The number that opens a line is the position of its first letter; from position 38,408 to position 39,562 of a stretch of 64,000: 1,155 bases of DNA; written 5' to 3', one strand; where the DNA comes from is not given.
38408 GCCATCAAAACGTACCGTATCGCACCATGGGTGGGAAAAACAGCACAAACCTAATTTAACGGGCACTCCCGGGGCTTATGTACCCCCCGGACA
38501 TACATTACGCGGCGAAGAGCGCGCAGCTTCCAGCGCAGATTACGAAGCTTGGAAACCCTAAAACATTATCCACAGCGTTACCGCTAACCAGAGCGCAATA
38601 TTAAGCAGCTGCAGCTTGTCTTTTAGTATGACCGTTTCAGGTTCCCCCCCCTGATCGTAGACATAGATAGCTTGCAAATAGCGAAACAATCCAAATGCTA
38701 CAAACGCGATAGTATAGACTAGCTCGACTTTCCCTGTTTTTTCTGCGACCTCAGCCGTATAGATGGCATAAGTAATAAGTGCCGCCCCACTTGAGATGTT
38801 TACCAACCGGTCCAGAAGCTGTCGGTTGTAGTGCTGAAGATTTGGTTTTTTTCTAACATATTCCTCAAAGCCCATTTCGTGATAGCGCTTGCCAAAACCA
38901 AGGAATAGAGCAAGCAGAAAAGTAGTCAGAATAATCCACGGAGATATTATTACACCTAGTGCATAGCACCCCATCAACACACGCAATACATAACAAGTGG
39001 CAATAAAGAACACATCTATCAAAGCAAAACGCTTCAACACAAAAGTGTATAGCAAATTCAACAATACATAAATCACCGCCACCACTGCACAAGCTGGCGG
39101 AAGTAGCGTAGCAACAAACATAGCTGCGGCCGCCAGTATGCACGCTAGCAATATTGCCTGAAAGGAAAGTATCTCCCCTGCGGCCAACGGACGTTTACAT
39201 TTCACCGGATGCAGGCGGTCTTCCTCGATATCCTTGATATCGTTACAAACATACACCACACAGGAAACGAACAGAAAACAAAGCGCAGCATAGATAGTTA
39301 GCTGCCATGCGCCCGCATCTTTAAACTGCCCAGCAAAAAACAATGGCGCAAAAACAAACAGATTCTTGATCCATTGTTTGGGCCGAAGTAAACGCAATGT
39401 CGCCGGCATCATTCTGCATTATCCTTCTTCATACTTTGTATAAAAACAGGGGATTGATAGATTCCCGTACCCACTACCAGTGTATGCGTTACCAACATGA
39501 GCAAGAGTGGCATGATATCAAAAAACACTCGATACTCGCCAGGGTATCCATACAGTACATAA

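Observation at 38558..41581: DPPR-synthase-like prenyltransferase plus two paralogous polytopic membrane proteins between NDUFA12 and mlaD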

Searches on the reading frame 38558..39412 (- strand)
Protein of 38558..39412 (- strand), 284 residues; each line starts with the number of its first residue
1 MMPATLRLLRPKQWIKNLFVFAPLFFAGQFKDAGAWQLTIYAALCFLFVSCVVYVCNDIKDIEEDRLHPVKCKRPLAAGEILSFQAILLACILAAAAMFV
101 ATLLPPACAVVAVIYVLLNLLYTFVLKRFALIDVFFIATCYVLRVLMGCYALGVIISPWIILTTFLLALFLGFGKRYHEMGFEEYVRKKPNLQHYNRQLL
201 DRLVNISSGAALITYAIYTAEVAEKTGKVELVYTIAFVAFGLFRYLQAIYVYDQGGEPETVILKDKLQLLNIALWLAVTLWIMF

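Call 3: search_protein_families(library=pfam, proteins=[window:38558-39412:-], max_evalue=1)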
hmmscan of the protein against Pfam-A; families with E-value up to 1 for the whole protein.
window:38558-39412:- (284 aa): 1 family
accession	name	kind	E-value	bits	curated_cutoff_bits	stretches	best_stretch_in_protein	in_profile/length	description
PF01040.23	UbiA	-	2.4e-26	93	34.2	1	30-253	13-236/250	UbiA prenyltransferase family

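Call 4: search_protein_families(library=ncbifam, proteins=[window:38558-39412:-], max_evalue=1)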
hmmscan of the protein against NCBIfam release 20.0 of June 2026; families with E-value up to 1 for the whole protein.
window:38558-39412:- (284 aa): 21 families
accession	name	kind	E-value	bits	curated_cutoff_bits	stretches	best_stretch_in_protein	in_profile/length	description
NF008977.0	PRK12324.1-2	equivalog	5.5e-69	232.8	234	1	4-284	4-288/297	decaprenyl-phosphate phosphoribosyltransferase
NF008978.0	PRK12324.1-4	equivalog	7.4e-59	199.3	207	1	3-280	33-317/322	decaprenyl-phosphate phosphoribosyltransferase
NF006088.0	PRK08238.1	equivalog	1e-50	172.8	351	1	4-277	194-474/482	UbiA family prenyltransferase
NF008976.0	PRK12324.1-1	equivalog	9.2e-41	140.2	474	1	6-278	22-299/306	decaprenyl-phosphate phosphoribosyltransferase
NF009523.0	PRK12884.1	equivalog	4.3e-17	62.2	269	1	2-175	4-171/279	prenyltransferase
TIGR01473.1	cyoE_ctaB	equivalog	2.6e-10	40.5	210.3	1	6-170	4-166/281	heme o synthase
NF009521.0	PRK12882.1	equivalog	1.2e-09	37.8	296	1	6-154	9-154/280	geranylgeranylglycerol-phosphate geranylgeranyltransferase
TIGR01475.1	ubiA_other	subfamily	1.6e-08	34.3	180.8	1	18-179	19-180/282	UbiA-like polyprenyltransferase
TIGR01474.1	ubiA_proteo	equivalog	2.7e-08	33.6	275.45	1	47-154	51-157/282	4-hydroxybenzoate octaprenyltransferase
NF035940.1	prenyl_rel_EboC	equivalog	5.7e-08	32.5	250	1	44-162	48-162/292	UbiA-like protein EboC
NF009517.0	PRK12876.1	equivalog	1.8e-07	30.9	419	1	33-172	43-178/300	prenyltransferase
NF009609.0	PRK13106.1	equivalog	8.2e-06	25.4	349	1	5-181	18-201/301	prenyltransferase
NF005742.0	PRK07566.1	equivalog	1.5e-05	24.3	313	1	4-143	30-173/315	chlorophyll synthase ChlG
NF045897.1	SCO3242_trans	equivalog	5.1e-05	23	260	1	55-151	49-143/287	SCO3242 family prenyltransferase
NF009514.0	PRK12873.1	equivalog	7.6e-05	22.2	246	1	43-174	53-188/297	4-hydroxybenzoate polyprenyltransferase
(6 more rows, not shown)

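Call 9: search_solved_structures(query=window:38558-39412:-, max_evalue=0.01, show_alignments=1)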
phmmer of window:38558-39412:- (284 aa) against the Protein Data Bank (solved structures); distinct sequences matched with E-value up to 0.01: 3.
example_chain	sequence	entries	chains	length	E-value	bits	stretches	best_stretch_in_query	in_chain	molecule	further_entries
8j8j_D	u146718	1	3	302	1.4e-34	123.4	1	4-278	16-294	Decaprenyl-phosphate phosphoribosyltransferase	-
8j8k_A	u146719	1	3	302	5.2e-26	95.2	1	4-278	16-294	Decaprenyl-phosphate phosphoribosyltransferase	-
6m31_A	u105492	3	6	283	0.0002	24.4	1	46-175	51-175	Digeranylgeranylglyceryl phosphate synthase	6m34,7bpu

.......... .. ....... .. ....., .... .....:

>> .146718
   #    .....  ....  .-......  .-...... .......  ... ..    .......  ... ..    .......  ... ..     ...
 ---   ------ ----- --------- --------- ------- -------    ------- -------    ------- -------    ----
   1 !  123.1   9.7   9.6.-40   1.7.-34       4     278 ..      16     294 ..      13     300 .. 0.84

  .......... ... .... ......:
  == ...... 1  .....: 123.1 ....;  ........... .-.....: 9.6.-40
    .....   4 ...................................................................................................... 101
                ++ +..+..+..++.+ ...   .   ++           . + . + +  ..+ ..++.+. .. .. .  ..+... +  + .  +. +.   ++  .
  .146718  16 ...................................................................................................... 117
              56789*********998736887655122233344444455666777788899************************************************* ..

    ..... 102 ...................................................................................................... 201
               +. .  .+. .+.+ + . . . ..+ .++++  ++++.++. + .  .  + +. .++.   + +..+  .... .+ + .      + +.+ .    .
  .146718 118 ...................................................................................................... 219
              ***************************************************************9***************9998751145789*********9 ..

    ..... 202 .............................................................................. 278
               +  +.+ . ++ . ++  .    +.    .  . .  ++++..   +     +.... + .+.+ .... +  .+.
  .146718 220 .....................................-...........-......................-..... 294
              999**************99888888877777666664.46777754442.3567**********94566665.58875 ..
